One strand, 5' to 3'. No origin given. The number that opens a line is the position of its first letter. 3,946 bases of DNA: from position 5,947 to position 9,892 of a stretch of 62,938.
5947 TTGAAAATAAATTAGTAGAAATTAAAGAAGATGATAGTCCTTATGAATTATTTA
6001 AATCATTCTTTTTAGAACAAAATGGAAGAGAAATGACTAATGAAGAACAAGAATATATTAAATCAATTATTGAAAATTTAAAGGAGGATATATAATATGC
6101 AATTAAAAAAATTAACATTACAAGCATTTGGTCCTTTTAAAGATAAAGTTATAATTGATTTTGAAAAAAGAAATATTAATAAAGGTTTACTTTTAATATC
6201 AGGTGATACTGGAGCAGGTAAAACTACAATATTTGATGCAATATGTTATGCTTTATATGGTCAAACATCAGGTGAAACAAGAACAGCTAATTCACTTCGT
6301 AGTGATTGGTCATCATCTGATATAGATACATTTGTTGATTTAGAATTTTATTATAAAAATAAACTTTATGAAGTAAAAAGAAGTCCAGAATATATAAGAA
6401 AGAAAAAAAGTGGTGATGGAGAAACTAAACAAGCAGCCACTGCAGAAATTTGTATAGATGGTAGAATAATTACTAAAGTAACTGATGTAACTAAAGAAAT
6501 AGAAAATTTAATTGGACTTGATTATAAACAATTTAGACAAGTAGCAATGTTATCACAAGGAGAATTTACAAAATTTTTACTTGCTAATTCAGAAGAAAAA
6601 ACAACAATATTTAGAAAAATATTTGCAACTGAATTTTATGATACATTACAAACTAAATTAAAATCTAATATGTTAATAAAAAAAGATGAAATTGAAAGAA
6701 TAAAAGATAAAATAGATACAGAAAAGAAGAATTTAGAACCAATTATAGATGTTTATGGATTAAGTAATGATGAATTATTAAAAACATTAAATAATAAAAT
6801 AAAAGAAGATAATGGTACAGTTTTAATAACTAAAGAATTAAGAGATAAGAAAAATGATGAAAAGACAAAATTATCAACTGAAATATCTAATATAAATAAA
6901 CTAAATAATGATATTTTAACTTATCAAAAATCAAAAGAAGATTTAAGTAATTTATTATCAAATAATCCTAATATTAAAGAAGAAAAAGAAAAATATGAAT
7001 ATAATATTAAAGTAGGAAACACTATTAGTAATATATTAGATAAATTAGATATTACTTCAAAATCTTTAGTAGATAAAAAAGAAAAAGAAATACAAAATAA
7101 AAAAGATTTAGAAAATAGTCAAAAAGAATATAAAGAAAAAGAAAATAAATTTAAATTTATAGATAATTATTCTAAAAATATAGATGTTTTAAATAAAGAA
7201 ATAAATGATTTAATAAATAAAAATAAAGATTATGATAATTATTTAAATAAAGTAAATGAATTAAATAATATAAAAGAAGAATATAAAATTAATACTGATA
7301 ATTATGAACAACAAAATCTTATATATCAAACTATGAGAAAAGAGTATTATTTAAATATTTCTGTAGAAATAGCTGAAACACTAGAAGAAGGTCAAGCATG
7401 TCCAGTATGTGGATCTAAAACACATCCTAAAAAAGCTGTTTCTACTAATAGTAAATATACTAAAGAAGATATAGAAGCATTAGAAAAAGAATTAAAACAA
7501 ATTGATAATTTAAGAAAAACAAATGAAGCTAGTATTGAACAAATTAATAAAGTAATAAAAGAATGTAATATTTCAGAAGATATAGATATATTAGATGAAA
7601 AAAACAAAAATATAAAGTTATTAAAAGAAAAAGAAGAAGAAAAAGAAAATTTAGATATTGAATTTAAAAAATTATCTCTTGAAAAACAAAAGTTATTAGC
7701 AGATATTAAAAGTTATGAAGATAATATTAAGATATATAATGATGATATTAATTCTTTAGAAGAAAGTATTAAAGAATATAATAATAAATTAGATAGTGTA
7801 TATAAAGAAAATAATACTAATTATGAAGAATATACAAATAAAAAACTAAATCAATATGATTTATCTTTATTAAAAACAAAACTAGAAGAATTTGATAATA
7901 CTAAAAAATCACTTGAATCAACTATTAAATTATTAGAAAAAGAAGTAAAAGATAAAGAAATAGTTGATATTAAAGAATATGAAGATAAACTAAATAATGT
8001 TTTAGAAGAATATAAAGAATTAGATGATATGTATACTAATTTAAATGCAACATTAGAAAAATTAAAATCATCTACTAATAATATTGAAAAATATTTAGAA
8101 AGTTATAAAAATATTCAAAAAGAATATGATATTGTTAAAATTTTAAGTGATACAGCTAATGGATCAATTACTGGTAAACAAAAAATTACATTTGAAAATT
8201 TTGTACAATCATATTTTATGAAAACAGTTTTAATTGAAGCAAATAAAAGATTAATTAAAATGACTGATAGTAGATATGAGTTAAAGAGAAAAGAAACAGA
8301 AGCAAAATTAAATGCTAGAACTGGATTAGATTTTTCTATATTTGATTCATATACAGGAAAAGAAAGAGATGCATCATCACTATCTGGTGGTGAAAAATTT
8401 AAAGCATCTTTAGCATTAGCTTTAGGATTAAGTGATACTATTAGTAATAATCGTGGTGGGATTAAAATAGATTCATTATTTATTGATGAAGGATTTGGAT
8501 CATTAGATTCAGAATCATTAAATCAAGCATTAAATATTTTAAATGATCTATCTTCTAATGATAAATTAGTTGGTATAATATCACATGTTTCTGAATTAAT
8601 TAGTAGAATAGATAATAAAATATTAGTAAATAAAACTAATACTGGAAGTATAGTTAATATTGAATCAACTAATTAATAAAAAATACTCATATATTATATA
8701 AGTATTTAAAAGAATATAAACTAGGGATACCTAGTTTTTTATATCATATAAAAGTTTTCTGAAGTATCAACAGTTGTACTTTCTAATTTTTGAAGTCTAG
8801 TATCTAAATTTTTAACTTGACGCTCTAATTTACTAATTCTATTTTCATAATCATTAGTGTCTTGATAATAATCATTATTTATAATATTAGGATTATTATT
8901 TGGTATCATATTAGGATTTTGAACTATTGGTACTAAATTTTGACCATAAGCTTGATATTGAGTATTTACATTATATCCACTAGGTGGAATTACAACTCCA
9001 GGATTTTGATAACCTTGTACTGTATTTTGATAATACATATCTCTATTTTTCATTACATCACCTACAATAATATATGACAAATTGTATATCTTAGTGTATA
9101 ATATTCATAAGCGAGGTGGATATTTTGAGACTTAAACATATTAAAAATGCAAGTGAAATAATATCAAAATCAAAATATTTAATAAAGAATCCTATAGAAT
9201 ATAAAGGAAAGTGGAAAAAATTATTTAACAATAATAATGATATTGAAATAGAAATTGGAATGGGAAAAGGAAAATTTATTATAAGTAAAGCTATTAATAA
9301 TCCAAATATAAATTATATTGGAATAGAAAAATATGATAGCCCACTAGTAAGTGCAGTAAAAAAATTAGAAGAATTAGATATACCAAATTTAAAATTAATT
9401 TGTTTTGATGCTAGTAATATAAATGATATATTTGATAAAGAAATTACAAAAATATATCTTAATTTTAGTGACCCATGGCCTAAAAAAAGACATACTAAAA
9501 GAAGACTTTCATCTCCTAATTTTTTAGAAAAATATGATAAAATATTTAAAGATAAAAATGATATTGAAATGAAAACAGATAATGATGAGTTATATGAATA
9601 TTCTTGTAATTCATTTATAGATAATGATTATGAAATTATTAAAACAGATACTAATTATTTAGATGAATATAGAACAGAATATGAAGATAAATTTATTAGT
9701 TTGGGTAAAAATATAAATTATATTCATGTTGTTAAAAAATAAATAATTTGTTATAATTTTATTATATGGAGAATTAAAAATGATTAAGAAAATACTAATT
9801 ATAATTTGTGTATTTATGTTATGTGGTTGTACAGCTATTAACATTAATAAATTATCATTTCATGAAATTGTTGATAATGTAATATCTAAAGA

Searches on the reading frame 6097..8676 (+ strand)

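Call 7: search_protein_families(library=ncbifam, proteins=[window:6097-8676:+], max_evalue=1e-10)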
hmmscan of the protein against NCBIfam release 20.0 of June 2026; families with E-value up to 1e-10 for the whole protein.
window:6097-8676:+ (859 aa): 11 families
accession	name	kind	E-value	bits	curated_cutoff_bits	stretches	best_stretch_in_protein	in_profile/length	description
NF041751.2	sbcc_Staph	equivalog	1.6e-110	370.7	920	2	541-840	695-991/1007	exonuclease subunit SbcC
TIGR00618.1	sbcc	subfamily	4.2e-89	299.8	478.5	2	507-853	705-1042/1043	exonuclease subunit SbcC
NF007600.2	PRK10246.1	equivalog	3.2e-54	184.3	750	2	689-849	884-1034/1047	exonuclease subunit SbcC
NF041752.4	sbcc_Bac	equivalog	1.8e-41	142.1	1420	2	511-847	786-1116/1130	exonuclease subunit SbcC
NF041035.1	Rad50_Halo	equivalog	3.4e-21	75.3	1000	1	1-169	1-152/883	DNA double-strand break repair ATPase Rad50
NF002572.0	PRK02224.1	equivalog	1.9e-20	72.8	1087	1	1-168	1-151/888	DNA double-strand break repair ATPase Rad50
NF003034.1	PRK03918.1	equivalog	7.5e-20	70.5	700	1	1-854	1-876/878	DNA double-strand break repair ATPase Rad50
NF002244.0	PRK01156.1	equivalog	4.3e-19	68.1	847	1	4-404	4-390/895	DNA double-strand break repair ATPase Rad50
NF041034.1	Rad50_Sulf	equivalog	1.4e-15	56.3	1000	1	1-854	1-867/872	DNA double-strand break repair ATPase Rad50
NF053563.1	Rkd4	equivalog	1.8e-14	52.8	860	0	2-682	2-642/747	arcadin-4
TIGR03185.1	DNA_S_dndD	equivalog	2.8e-11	42.6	245.85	1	1-63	1-63/650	DNA sulfur modification protein DndD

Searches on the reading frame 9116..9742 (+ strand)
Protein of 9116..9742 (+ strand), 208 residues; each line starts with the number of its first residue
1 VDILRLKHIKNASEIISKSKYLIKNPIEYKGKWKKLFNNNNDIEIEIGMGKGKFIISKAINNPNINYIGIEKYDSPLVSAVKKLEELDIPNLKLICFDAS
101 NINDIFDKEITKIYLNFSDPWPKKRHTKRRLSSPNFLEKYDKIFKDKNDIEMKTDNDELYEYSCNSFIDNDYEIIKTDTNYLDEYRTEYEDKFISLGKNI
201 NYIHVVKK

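Call 7: search_protein_families(library=ncbifam, proteins=[window:9116-9742:+], max_evalue=1e-10)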
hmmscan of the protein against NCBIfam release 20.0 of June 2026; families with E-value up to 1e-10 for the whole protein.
window:9116-9742:+ (208 aa): 4 families
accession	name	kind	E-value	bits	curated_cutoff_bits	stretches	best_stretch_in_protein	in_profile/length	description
NF001080.0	PRK00121.2-2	equivalog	5.3e-51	173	132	1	17-205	22-220/224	tRNA (guanosine(46)-N7)-methyltransferase TrmB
TIGR00091.1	TIGR00091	equivalog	2.9e-48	163.8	112.65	1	28-206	4-191/194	tRNA (guanosine(46)-N7)-methyltransferase TrmB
NF010719.0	PRK14121.1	equivalog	5.3e-29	101.4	402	1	10-205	95-286/396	tRNA (guanosine(46)-N7)-methyltransferase TrmB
NF002421.0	PRK01544.1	equivalog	4.4e-13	48.8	567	1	28-184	335-492/524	bifunctional peptide chain release factor N(5)-glutamine methyltransferase PrmC/tRNA (guanosine(46)-N7)-methyltransferase TrmB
